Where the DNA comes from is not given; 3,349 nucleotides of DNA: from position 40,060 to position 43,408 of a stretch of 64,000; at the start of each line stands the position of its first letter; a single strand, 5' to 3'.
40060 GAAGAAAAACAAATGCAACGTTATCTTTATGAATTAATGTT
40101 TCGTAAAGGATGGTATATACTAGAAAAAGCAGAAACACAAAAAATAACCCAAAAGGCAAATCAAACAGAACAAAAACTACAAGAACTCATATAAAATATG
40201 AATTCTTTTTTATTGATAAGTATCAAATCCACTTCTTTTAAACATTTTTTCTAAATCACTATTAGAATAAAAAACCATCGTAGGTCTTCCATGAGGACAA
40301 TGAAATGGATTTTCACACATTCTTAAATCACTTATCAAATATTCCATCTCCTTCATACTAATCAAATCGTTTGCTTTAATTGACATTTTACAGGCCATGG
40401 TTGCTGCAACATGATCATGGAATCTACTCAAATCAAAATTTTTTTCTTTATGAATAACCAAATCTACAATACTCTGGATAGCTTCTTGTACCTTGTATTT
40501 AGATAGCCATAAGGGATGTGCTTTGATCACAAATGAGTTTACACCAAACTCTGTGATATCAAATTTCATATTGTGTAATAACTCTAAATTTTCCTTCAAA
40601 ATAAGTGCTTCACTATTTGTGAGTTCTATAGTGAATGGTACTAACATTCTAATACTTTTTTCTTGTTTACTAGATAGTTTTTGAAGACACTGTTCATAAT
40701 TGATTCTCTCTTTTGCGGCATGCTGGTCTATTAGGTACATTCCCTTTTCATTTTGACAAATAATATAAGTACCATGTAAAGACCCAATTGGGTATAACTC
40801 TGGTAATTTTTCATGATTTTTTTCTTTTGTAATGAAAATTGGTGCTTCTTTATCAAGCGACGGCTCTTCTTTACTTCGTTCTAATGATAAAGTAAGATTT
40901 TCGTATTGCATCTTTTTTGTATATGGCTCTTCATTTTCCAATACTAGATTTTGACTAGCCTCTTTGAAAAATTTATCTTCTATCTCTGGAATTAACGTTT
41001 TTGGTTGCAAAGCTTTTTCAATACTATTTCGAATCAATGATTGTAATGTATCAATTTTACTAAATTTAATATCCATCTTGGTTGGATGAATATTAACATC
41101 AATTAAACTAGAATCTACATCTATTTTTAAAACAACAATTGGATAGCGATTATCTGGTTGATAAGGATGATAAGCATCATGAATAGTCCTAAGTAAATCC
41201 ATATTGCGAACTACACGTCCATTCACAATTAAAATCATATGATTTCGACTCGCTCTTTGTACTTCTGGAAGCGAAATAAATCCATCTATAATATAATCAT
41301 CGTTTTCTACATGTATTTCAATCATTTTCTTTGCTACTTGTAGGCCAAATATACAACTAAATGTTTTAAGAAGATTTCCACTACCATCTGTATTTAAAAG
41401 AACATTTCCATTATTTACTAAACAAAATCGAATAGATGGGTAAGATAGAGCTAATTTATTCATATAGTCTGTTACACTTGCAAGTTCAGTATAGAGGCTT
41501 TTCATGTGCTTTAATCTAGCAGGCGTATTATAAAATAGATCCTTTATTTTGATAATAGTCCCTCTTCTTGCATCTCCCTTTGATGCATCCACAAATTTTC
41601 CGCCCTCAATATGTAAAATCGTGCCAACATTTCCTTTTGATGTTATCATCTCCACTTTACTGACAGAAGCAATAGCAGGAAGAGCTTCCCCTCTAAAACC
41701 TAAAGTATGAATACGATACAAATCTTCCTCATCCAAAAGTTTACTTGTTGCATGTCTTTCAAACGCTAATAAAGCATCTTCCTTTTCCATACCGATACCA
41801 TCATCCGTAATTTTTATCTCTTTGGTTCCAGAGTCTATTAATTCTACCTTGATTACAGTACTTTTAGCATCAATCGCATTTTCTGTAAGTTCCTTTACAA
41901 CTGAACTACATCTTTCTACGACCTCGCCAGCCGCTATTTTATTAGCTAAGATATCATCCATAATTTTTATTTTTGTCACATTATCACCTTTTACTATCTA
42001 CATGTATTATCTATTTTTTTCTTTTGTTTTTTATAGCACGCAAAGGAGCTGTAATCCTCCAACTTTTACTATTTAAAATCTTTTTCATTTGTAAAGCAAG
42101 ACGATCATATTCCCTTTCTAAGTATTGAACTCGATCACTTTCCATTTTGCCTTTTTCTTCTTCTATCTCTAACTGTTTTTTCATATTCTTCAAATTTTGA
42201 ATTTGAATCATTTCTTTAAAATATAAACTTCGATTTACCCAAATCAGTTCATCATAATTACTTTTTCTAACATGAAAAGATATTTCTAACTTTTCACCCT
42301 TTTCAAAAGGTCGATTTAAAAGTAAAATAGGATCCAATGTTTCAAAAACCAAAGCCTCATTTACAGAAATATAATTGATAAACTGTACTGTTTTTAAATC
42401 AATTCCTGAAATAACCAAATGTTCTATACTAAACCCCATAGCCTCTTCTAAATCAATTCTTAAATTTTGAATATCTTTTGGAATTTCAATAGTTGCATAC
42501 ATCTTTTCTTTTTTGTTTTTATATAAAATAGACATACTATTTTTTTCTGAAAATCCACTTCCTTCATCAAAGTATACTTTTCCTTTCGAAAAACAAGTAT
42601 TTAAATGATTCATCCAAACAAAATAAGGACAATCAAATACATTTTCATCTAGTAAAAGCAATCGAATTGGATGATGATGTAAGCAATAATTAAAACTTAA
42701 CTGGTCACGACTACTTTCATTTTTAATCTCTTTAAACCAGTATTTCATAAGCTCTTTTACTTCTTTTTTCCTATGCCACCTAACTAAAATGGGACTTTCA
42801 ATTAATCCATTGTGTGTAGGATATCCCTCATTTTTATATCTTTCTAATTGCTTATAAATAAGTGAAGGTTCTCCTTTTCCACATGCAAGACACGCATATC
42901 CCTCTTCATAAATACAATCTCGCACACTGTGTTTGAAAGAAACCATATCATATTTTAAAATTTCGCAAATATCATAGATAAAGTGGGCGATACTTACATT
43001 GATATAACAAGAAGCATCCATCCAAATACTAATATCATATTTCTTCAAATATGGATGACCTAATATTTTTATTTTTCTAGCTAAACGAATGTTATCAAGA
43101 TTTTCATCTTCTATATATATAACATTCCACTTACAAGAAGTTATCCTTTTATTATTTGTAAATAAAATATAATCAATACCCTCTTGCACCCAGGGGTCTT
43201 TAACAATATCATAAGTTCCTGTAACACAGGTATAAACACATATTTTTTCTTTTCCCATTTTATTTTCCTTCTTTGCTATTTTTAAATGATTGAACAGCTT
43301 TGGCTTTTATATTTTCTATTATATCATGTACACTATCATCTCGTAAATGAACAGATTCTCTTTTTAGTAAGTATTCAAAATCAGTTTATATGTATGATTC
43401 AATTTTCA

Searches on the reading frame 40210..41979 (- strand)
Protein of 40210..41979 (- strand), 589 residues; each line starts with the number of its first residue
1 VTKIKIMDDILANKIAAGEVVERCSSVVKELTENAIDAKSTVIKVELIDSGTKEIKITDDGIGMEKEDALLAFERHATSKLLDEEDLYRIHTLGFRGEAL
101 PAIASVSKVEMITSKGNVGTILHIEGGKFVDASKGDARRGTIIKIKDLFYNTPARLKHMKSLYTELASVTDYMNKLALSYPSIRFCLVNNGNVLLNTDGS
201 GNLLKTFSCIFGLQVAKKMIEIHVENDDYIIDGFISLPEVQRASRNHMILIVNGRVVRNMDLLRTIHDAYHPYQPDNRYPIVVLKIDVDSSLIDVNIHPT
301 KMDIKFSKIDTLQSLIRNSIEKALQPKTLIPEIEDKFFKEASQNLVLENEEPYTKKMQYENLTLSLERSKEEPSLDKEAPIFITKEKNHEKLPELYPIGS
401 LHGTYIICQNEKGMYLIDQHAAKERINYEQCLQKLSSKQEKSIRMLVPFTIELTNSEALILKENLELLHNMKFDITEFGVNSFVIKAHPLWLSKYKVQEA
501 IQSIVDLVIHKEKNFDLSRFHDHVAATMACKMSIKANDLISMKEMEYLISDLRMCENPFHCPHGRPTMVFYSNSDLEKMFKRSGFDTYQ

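Call 27: search_protein_families(library=pfam, proteins=[window:40210-41979:-], max_evalue=0.00001)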
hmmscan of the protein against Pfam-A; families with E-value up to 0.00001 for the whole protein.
window:40210-41979:- (589 aa): 4 families
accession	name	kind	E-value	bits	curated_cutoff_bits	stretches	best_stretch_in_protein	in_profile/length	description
PF08676.16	MutL_C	-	5.9e-39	133.4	25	1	398-538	1-140/142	MutL C terminal dimerisation domain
PF01119.25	DNA_mis_repair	-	5e-34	116.9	26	1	210-324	4-118/119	DNA mismatch repair protein, C-terminal domain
PF13589.12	HATPase_c_3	-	6.1e-10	39.7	25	1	25-118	4-97/137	Histidine kinase-, DNA gyrase B-, and HSP90-like ATPase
PF02518.31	HATPase_c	-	2e-07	31.8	26.4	1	22-78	4-63/111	Histidine kinase-, DNA gyrase B-, and HSP90-like ATPase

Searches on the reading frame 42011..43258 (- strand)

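Call 27: search_protein_families(library=pfam, proteins=[window:42011-43258:-], max_evalue=0.00001)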
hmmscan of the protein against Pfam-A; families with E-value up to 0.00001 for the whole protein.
window:42011-43258:- (415 aa): 1 family
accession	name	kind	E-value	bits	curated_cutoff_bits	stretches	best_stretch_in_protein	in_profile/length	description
PF04765.19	TOD1_MUCI70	-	2.2e-14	54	21.4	1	41-195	126-288/314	TOD1/MUCI70, glycosyltransferase-like domain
